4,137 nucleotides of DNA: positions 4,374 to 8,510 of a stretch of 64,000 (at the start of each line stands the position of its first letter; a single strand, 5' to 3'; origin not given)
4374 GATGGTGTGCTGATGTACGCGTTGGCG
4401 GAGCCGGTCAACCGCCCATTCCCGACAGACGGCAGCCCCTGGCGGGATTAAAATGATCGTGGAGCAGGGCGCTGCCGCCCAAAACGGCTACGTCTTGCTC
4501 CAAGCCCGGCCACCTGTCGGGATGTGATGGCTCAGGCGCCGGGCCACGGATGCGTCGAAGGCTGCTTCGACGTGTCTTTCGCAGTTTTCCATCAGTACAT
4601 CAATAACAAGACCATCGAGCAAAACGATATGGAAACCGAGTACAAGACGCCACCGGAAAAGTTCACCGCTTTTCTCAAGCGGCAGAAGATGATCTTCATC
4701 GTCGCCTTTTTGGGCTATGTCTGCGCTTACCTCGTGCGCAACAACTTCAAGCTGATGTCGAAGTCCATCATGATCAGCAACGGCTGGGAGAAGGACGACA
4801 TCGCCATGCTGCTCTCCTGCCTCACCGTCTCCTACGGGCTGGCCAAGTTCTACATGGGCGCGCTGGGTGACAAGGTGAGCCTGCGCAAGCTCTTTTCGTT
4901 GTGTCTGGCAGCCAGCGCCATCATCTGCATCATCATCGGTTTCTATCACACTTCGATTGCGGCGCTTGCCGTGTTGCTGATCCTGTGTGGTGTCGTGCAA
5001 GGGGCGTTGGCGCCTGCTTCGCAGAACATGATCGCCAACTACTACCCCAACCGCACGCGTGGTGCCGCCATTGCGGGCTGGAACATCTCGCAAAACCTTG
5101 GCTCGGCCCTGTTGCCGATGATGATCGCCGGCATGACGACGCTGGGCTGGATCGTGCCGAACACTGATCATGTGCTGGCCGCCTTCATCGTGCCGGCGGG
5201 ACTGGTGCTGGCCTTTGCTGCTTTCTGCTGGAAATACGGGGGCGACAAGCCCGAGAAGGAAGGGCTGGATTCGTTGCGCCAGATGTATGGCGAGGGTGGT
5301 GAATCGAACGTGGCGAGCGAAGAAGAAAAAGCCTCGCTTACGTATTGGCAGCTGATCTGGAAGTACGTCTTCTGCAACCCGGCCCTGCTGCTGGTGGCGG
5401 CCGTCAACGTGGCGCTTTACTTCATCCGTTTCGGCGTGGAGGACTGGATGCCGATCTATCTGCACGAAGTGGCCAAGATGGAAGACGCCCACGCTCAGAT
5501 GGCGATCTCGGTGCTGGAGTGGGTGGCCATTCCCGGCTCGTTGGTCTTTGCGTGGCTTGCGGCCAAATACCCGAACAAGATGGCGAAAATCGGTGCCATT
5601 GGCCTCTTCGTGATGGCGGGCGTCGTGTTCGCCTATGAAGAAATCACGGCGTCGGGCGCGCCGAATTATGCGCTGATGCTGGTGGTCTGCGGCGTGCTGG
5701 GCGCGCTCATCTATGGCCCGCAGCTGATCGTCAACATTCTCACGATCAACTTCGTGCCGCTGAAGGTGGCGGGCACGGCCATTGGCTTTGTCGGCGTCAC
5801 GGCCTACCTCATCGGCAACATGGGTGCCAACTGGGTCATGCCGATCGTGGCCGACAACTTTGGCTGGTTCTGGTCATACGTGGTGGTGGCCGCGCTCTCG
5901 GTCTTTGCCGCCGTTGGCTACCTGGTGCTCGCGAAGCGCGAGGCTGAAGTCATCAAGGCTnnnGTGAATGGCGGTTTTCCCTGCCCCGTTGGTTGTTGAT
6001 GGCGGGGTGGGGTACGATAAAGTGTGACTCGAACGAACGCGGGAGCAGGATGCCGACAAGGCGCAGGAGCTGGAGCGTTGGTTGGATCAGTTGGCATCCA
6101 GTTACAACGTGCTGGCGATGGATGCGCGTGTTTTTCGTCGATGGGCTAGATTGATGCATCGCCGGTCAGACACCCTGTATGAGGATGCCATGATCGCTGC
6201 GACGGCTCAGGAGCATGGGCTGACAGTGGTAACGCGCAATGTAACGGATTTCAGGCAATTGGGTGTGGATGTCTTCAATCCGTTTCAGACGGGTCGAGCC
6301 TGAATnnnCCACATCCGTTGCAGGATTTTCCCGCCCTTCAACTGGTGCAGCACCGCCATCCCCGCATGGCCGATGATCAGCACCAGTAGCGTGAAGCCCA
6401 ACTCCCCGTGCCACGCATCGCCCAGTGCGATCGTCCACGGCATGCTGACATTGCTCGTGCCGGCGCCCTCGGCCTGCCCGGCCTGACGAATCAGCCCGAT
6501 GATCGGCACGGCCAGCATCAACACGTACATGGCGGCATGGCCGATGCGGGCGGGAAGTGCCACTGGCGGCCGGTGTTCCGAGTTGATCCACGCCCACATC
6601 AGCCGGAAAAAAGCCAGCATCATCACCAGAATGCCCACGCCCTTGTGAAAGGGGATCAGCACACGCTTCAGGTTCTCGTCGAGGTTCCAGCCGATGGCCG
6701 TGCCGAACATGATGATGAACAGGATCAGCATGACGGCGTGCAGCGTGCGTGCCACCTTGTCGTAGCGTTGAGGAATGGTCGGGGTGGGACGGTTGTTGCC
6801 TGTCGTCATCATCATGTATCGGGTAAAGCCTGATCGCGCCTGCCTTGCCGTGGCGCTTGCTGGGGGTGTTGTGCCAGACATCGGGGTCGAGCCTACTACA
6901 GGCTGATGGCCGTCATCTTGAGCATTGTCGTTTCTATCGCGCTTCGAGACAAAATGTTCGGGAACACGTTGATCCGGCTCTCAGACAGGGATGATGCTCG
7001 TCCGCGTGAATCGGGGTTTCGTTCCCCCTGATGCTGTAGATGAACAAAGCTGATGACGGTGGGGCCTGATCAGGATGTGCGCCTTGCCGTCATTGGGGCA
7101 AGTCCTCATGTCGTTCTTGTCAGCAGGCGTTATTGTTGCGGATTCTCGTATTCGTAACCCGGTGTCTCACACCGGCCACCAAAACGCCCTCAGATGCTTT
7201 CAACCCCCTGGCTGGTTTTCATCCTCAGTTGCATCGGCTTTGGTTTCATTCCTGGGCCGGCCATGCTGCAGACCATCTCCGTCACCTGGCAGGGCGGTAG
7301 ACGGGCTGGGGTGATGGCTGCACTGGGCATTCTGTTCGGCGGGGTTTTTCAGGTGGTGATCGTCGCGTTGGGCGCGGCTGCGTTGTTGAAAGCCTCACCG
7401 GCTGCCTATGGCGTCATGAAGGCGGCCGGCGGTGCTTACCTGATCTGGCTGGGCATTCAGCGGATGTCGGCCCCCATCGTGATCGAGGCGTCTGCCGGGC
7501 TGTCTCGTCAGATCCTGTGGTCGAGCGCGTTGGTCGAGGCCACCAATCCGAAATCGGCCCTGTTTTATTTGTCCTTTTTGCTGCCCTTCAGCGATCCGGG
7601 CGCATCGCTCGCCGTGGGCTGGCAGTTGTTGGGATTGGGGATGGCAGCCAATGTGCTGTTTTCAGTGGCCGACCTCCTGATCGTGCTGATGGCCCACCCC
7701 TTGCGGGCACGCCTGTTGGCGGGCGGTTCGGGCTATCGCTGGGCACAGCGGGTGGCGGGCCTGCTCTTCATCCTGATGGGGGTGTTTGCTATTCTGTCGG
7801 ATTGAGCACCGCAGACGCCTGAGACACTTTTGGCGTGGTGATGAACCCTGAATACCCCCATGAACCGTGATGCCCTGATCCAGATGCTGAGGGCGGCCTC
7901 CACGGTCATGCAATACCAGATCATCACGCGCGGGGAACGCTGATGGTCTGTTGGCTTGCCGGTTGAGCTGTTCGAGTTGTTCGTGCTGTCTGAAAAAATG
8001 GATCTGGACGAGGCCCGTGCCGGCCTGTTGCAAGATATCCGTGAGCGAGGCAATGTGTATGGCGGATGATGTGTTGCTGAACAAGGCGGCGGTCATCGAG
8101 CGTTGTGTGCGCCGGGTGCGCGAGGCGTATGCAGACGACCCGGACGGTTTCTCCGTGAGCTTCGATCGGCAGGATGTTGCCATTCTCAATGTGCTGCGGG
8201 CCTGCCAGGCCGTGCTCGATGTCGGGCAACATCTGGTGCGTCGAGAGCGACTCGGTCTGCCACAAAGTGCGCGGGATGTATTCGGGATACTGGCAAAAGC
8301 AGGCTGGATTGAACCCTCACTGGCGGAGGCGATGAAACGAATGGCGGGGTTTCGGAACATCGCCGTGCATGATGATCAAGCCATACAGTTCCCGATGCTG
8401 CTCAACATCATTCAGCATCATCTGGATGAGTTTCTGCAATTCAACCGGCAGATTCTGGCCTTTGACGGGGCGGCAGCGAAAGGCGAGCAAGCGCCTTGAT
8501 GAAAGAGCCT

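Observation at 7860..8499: Intact HepT (HEPN) toxin beside a broken MntA antitoxin, with the AMPylation-site Tyr of Rx4HxY replaced by Asp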

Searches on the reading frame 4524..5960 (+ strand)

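Call 47: search_protein_families(library=pfam, proteins=[window:4524-5960:+], max_evalue=0.01)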
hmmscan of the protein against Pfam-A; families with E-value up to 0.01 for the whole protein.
window:4524-5960:+ (479 aa): 1 family
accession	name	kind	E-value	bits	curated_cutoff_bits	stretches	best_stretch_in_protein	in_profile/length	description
PF07690.21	MFS_1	-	1e-46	160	33.4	1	62-432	2-344/347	Major Facilitator Superfamily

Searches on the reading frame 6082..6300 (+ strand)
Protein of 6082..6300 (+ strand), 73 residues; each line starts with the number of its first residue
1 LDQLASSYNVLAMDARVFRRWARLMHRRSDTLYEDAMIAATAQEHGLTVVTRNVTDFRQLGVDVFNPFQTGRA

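Call 47: search_protein_families(library=pfam, proteins=[window:6082-6300:+], max_evalue=0.01)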
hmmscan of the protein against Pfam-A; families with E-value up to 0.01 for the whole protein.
window:6082-6300:+ (73 aa): 2 families
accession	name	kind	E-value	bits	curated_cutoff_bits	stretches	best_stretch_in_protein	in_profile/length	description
PF01850.27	PIN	-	3.6e-09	37.7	23.6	1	3-59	62-116/120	PIN domain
PF18480.7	DUF5615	-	0.00086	19.6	23.8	1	33-61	35-62/110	Domain of unknown function (DUF5615)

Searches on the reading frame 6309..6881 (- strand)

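Call 47: search_protein_families(library=pfam, proteins=[window:6309-6881:-], max_evalue=0.01)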
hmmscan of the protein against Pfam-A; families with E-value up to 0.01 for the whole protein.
window:6309-6881:- (191 aa): 1 family
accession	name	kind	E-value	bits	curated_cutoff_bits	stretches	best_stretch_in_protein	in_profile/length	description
PF01292.26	Ni_hydr_CYTB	-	8.4e-22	78.2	30.1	1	39-191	1-177/179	Prokaryotic cytochrome b561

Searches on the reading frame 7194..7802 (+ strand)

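Call 47: search_protein_families(library=pfam, proteins=[window:7194-7802:+], max_evalue=0.01)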
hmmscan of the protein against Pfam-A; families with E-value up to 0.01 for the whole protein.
window:7194-7802:+ (203 aa): 1 family
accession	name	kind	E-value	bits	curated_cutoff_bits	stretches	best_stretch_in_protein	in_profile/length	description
PF01810.24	LysE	-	3.2e-21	76.1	25.6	1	19-201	6-191/193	LysE type translocator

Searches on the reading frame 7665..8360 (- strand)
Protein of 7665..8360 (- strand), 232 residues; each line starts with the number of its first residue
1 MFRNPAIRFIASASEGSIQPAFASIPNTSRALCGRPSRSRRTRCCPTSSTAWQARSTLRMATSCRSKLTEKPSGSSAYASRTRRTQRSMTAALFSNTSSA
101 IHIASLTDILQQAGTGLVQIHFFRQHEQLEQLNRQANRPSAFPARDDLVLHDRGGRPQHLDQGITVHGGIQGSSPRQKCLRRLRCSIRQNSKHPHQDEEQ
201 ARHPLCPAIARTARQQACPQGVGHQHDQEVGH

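Call 64: search_protein_families(library=pfam, proteins=[window:7665-8360:-], max_evalue=1)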
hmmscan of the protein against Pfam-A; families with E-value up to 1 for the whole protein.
window:7665-8360:- (232 aa): 1 family
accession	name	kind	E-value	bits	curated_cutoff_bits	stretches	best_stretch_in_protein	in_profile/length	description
PF15949.10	DUF4757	-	0.029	15.1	27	1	40-135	11-106/167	Domain of unknown function (DUF4757)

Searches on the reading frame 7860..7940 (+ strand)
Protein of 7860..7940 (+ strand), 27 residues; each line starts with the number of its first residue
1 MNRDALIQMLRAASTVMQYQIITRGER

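Call 9: search_protein_families(library=pfam, proteins=[window:7860-7940:+], max_evalue=10)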
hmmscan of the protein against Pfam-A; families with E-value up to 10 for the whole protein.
window:7860-7940:+ (27 aa): 0 families
